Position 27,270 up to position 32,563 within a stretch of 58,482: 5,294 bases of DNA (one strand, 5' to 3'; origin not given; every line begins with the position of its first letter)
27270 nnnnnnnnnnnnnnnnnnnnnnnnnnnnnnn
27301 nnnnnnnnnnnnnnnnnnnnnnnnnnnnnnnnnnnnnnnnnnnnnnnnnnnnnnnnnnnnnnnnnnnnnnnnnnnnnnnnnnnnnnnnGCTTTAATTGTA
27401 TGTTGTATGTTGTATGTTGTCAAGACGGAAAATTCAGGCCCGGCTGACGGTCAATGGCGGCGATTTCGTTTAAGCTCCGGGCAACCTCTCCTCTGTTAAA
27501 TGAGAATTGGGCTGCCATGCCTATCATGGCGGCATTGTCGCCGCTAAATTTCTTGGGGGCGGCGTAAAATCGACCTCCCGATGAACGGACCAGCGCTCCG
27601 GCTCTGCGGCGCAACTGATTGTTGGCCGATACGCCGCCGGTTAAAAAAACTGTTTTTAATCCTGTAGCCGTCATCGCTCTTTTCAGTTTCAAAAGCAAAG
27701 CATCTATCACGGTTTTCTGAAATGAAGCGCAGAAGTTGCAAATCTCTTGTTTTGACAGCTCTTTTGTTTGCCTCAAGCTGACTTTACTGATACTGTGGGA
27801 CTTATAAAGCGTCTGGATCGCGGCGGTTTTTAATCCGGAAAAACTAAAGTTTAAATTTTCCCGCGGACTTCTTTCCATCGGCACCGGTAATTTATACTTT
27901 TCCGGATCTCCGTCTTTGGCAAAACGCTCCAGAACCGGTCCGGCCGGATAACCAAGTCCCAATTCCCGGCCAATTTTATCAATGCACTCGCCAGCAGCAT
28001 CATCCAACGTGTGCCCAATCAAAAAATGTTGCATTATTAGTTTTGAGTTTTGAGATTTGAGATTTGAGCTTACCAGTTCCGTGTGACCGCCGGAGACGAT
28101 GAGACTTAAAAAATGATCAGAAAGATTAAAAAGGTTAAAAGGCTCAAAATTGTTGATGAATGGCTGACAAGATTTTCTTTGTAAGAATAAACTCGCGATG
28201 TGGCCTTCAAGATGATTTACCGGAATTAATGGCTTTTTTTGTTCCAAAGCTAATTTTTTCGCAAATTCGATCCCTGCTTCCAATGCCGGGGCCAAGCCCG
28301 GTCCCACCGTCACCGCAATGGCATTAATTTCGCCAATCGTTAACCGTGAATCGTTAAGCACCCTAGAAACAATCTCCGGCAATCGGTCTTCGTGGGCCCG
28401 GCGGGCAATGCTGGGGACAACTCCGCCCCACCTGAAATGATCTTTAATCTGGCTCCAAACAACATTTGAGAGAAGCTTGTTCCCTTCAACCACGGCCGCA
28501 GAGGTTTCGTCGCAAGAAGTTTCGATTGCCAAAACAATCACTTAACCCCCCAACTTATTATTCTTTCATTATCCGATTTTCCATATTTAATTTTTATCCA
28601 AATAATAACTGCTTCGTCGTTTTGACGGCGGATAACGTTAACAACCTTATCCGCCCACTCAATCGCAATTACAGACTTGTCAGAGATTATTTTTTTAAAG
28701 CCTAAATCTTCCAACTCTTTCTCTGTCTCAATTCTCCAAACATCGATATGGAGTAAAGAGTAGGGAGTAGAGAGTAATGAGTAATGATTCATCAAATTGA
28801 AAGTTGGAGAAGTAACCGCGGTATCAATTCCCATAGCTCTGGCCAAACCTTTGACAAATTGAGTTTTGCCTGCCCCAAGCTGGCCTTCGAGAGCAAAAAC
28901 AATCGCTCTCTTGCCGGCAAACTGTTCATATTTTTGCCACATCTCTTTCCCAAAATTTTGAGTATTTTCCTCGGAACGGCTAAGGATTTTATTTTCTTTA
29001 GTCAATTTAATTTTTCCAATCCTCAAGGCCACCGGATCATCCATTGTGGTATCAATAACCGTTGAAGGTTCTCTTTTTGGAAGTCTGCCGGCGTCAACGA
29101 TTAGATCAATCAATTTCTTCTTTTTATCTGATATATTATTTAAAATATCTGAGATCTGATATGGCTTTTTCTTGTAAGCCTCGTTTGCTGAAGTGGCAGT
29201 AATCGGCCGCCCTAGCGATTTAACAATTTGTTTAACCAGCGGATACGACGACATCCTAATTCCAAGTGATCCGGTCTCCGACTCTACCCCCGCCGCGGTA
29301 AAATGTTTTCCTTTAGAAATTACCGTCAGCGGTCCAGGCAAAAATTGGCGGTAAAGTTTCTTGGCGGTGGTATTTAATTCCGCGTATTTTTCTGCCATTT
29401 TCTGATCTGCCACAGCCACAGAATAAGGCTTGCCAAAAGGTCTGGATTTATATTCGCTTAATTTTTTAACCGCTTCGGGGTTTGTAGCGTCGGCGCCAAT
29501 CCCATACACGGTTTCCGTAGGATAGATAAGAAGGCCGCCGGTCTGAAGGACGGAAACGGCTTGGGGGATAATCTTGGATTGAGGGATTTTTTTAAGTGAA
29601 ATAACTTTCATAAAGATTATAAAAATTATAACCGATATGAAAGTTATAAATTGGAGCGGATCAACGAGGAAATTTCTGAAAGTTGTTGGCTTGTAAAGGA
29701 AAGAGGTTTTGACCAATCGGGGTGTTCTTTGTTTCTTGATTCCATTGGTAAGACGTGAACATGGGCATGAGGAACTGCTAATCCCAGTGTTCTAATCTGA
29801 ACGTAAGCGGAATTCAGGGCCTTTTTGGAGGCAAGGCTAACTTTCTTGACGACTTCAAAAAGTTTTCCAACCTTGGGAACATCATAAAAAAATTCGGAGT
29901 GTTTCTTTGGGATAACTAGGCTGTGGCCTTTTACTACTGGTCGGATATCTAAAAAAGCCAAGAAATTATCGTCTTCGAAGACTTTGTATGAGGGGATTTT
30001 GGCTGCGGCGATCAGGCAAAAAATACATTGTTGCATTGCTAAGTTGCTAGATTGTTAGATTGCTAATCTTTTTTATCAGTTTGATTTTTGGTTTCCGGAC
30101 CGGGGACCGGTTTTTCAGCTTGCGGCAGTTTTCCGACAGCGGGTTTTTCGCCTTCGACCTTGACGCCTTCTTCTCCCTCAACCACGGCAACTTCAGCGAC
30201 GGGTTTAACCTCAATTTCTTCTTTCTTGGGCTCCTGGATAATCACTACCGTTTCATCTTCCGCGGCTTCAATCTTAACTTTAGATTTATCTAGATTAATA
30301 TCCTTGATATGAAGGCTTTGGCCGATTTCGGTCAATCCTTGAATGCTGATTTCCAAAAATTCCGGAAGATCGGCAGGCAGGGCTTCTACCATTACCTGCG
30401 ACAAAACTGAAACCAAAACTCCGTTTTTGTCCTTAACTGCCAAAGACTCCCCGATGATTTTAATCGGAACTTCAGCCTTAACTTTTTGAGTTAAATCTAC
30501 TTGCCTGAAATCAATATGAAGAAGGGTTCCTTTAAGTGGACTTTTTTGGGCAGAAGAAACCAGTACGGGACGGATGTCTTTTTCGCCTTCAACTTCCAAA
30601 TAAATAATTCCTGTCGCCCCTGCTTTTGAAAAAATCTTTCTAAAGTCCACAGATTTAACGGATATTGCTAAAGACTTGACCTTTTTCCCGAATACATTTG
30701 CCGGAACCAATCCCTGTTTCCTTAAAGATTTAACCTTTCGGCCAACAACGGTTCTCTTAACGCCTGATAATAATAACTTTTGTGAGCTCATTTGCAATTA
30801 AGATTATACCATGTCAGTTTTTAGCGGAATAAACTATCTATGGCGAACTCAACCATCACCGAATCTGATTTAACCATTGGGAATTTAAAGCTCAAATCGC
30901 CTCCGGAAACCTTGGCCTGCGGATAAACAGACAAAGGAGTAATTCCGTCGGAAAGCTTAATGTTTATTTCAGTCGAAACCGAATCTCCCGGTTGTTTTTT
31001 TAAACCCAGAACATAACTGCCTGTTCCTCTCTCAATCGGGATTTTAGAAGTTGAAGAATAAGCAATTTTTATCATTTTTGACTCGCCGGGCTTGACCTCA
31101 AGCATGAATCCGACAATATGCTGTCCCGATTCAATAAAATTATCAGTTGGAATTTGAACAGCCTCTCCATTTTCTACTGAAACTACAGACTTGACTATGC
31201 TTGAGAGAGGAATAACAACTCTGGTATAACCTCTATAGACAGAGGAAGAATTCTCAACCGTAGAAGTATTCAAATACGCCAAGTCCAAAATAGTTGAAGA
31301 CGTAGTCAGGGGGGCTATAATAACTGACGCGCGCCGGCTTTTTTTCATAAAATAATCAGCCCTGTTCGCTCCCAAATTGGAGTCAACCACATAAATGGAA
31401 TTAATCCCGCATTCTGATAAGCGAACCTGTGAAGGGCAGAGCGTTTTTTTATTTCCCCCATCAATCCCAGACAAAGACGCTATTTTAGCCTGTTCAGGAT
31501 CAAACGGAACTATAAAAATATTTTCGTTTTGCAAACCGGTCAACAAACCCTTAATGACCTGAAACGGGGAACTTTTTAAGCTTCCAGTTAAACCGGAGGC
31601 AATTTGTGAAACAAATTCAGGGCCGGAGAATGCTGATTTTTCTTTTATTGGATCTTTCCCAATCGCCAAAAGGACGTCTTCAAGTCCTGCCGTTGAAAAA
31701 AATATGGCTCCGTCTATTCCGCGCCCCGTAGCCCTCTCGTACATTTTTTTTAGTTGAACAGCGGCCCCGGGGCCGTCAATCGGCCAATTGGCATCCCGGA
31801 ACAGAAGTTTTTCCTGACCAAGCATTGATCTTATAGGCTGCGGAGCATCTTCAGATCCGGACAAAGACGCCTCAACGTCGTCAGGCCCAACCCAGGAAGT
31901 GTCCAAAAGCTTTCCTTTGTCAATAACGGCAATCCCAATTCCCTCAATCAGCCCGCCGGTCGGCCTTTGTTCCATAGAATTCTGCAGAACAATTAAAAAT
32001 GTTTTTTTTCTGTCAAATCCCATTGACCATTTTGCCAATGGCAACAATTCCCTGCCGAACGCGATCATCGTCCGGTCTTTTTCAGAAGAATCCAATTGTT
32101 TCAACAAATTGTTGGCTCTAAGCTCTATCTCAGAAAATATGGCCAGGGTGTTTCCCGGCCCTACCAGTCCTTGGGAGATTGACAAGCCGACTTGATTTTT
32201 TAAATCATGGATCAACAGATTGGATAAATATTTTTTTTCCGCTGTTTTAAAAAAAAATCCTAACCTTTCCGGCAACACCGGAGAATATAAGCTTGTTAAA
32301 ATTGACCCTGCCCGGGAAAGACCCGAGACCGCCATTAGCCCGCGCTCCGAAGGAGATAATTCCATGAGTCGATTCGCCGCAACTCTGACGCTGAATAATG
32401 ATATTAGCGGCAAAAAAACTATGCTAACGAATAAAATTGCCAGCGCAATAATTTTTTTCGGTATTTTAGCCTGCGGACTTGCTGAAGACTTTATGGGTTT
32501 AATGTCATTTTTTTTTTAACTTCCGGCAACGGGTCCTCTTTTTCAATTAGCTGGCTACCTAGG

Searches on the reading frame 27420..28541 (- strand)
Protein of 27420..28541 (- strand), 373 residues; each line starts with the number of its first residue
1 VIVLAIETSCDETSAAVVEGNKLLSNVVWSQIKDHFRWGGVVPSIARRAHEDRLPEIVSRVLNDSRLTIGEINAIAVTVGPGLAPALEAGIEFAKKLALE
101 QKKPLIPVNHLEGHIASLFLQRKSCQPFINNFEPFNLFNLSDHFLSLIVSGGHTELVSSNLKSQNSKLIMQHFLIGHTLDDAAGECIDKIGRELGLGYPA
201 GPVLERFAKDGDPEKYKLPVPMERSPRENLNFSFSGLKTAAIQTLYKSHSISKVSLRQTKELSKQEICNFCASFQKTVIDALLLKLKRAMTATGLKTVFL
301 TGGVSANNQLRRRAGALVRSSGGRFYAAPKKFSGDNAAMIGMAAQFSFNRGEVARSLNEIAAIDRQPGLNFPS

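Call 29: search_protein_families(library=pfam, proteins=[window:27420-28541:-], max_evalue=0.001)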
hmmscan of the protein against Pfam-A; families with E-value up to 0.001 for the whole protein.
window:27420-28541:- (373 aa): 2 families
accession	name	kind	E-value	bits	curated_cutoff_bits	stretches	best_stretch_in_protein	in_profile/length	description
PF00814.31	TsaD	-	1.4e-72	245.1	24.8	2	145-341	107-263/264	tRNA N6-adenosine threonylcarbamoyltransferase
PF22521.2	HypF_C_2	-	8e-07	29.5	27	1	260-336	158-235/241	Carbamoyltransferase, Kae1-like Domain, second subdomain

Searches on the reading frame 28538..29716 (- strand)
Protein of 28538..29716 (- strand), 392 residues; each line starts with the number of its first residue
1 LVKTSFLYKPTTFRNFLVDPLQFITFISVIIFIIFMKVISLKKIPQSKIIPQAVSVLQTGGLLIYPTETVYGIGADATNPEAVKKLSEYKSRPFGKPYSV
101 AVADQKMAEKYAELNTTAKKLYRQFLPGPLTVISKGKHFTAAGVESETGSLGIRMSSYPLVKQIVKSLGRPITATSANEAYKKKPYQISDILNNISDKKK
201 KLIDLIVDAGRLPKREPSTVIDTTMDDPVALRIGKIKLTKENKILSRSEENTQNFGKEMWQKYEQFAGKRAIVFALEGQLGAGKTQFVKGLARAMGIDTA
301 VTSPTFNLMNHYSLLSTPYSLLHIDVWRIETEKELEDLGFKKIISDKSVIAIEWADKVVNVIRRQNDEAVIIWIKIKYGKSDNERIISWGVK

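Call 29: search_protein_families(library=pfam, proteins=[window:28538-29716:-], max_evalue=0.001)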
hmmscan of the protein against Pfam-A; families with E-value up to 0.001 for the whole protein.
window:28538-29716:- (392 aa): 2 families
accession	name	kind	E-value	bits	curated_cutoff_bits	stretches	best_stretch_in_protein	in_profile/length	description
PF01300.24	Sua5_yciO_yrdC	-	4.9e-45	153.6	25.1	1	56-234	2-178/178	Telomere recombination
PF02367.23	TsaE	-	2.3e-32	112.1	26.6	1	247-377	2-119/128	Threonylcarbamoyl adenosine biosynthesis protein TsaE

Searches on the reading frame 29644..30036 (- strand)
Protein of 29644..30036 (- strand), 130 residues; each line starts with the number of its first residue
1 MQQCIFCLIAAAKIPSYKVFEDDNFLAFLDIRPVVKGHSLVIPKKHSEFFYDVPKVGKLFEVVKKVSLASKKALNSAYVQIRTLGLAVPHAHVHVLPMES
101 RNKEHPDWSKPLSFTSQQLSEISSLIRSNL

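Call 29: search_protein_families(library=pfam, proteins=[window:29644-30036:-], max_evalue=0.001)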
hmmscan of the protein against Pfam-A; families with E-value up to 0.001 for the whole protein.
window:29644-30036:- (130 aa): 2 families
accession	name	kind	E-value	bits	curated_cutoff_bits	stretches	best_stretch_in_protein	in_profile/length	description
PF01230.28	HIT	-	7.9e-18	65.4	21.5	1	13-99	3-96/98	HIT domain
PF11969.13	DcpS_C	-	6.7e-10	39.9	24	1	3-97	1-101/114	Scavenger mRNA decapping enzyme C-term binding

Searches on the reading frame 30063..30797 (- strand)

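Call 29: search_protein_families(library=pfam, proteins=[window:30063-30797:-], max_evalue=0.001)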
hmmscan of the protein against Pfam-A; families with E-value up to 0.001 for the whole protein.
window:30063-30797:- (244 aa): 2 families
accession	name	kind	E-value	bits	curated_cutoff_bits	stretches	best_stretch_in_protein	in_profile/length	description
PF14693.11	Ribosomal_TL5_C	-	8.9e-21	74.5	27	1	105-191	1-84/84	Ribosomal protein TL5, C-terminal domain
PF01386.24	Ribosomal_L25p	-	4.9e-18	65.8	23.6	1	10-97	1-82/82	Ribosomal L25p family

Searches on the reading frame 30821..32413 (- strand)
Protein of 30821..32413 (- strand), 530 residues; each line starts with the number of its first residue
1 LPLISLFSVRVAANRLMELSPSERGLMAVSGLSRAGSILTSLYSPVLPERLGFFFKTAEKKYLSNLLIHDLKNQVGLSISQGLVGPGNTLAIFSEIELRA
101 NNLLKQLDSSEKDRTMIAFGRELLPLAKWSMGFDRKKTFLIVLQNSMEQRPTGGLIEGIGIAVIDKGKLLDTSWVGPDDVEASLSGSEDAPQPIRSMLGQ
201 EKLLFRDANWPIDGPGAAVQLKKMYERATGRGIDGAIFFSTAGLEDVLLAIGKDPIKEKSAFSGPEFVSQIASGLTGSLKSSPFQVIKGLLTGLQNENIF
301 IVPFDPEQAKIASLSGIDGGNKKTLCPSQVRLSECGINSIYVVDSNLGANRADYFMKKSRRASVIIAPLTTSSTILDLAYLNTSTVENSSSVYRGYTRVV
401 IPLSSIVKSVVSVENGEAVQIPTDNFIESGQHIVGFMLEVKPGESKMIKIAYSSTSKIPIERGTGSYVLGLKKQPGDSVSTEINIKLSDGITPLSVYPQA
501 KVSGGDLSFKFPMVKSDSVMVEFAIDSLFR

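Call 29: search_protein_families(library=pfam, proteins=[window:30821-32413:-], max_evalue=0.001)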
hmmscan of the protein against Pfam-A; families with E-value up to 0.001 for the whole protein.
window:30821-32413:- (530 aa): 1 family
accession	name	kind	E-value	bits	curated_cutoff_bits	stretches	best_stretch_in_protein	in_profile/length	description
PF13196.11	DUF4012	-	8.1e-15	56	28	1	136-253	3-121/144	Protein of unknown function (DUF4012)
